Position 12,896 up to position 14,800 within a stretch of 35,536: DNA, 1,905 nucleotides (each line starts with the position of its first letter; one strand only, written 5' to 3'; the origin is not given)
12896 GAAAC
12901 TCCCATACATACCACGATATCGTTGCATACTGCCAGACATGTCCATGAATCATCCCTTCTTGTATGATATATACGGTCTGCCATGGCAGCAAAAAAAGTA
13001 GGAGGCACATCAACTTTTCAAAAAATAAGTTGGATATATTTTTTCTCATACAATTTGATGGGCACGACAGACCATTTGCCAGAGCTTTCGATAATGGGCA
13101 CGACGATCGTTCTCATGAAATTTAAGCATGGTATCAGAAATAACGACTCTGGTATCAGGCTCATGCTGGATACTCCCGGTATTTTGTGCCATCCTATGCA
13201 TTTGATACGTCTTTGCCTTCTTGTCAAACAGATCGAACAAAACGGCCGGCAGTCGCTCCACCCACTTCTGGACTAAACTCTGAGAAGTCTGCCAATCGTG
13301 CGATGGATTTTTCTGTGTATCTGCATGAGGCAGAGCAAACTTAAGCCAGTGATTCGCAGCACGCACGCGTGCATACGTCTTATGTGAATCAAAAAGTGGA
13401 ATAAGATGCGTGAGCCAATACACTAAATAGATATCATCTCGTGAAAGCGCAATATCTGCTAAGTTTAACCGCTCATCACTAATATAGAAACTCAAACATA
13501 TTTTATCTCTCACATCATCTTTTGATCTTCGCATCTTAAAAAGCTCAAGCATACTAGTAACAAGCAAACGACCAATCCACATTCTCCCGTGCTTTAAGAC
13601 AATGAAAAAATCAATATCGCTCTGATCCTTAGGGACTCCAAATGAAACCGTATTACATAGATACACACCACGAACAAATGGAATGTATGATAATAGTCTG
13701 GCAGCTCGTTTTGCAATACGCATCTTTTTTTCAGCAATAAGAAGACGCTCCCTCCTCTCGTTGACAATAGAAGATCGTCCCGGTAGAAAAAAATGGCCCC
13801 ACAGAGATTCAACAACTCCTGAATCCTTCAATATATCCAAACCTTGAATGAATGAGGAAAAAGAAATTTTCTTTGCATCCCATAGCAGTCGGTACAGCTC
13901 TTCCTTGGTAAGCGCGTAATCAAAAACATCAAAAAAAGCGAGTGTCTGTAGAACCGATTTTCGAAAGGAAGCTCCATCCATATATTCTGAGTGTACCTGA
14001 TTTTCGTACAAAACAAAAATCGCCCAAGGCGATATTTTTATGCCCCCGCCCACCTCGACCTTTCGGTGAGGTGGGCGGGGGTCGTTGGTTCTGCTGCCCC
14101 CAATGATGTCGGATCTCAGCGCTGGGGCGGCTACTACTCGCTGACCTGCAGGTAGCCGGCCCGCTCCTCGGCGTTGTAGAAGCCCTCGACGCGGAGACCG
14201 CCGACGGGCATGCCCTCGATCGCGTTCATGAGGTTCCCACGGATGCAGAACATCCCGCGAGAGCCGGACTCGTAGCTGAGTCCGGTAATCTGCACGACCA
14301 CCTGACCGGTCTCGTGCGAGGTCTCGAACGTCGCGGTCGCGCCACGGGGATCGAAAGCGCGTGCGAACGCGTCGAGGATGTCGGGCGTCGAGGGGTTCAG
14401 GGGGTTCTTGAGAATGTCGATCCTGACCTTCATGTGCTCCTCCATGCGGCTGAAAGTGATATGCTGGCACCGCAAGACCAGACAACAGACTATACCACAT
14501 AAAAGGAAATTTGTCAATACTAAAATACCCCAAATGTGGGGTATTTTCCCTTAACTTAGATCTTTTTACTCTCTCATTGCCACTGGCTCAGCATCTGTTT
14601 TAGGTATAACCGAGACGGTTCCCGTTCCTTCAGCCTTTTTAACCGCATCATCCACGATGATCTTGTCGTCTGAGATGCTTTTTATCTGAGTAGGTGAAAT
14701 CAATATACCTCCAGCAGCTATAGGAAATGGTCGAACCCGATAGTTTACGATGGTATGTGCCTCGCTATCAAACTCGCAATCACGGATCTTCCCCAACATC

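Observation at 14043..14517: Orphan 99-aa gene with extreme GC3 codon usage in an AT-rich genome: candidate transfer from a high-GC donor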

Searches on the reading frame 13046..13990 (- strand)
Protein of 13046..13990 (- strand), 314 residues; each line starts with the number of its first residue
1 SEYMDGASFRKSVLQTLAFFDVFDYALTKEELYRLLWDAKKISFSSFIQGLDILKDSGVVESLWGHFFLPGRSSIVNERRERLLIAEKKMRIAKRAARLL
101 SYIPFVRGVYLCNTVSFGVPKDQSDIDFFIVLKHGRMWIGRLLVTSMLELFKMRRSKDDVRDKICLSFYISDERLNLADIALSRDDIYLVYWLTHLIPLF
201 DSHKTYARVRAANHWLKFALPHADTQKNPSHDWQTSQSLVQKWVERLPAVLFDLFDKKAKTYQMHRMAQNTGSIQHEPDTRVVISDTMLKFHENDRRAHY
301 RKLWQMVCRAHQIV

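Call 22: search_protein_families(library=pfam, proteins=[window:13046-13990:-], max_evalue=0.01)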
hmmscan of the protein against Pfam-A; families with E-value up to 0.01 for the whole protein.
window:13046-13990:- (314 aa): 0 families

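Call 89: find_encoding_contigs(protein=window:13046-13990:-, flank=3000, max_places=6)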
Protein window:13046-13990:- (314 aa): no gene with exactly this product is on record in the collection.

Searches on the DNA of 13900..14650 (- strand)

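Call 13: search_rna_families(source=window, start=13900, end=14650, threshold=evalue, max_evalue=10)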
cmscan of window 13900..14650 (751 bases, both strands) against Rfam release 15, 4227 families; matches with E-value up to 10: 13.
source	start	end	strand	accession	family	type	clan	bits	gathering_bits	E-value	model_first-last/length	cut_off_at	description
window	14040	14198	+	RF02167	PVT1_4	Gene; lncRNA;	-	21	60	0.46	1-173/173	no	Pvt1 oncogene conserved region 4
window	14041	14080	-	RF02795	Pab91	Gene; snRNA; snoRNA; HACA-box;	-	20.8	71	0.33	1-57/57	no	Pab91 RNA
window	14038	14091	+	RF00381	Antizyme_FSE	Cis-reg; frameshift_element;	-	20.5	40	0.11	1-59/59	no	Antizyme RNA frameshifting stimulation element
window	14494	14567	+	RF01770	rimP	Cis-reg; leader;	-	20.2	47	1.2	1-102/102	no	Gammaprotebacteria rimP leader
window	14043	14082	+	RF00110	RybB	Gene; sRNA;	-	19.6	40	0.21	32-73/79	no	RybB RNA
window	14031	14087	-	RF00381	Antizyme_FSE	Cis-reg; frameshift_element;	-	19.2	40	0.27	1-59/59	no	Antizyme RNA frameshifting stimulation element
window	14499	14576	-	RF01770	rimP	Cis-reg; leader;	-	18.4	47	2.9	1-102/102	no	Gammaprotebacteria rimP leader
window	14010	14107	+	RF02900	AaHKsRNA82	Gene; sRNA;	-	18.4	51.4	6.4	1-81/81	no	Aggregatibacter sRNA 82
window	14544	14621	+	RF02256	adapt33_2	Gene; lncRNA;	-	16.9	60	8.6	1-71/71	no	Adaptive response 33 conserved region 2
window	14048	14076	+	RF02939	COG2908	Cis-reg;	-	15.5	58.7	0.53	1-45/45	no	COG2908 RNA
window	14006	14187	+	RF00457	IRES_mnt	Cis-reg; IRES;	-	13.8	100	0.5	1-203/203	no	Mnt IRES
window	14508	14650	-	RF00084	CsrC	Gene; sRNA;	CL00106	11.7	61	0.47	95-255/255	5'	CsrC RNA family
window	13987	14136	+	RF00064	HgcG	Gene; snRNA; snoRNA; HACA-box;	-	9.5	77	3.7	1-276/276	no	HgcG RNA (Pab40)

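Call 52: search_rna_families(sources=[L082, L087, L094, L095, L097, L092, L093, L096, L088, L090], threshold=gathering)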
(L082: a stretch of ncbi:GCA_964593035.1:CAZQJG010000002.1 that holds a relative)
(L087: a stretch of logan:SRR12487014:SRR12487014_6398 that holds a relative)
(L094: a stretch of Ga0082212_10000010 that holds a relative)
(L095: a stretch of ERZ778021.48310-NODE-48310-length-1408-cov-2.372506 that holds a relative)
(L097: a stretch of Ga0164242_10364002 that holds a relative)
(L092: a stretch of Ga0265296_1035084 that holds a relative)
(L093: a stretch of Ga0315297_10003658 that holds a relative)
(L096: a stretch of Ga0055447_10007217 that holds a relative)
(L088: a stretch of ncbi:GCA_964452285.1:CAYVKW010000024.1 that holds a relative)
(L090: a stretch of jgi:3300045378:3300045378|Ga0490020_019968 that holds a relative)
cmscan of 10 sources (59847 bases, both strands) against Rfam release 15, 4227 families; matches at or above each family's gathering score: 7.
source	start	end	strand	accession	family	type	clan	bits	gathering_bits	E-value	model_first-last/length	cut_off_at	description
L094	7053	7126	+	RF00005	tRNA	Gene; tRNA;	CL00001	70.8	29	1.8e-13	1-71/71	no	tRNA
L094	1080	1153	-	RF00005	tRNA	Gene; tRNA;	CL00001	69.4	29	4.4e-13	1-71/71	no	tRNA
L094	4702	4772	-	RF00005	tRNA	Gene; tRNA;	CL00001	65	29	6.9e-12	1-71/71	no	tRNA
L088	5670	5743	+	RF00005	tRNA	Gene; tRNA;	CL00001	63.2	29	2.2e-11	1-71/71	no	tRNA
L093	167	241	-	RF00005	tRNA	Gene; tRNA;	CL00001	59.1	29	2.9e-10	1-71/71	no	tRNA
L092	873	947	+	RF00005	tRNA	Gene; tRNA;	CL00001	58.7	29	3.7e-10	1-71/71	no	tRNA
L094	6934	7006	-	RF00005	tRNA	Gene; tRNA;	CL00001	55.7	29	2.6e-09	1-71/71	no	tRNA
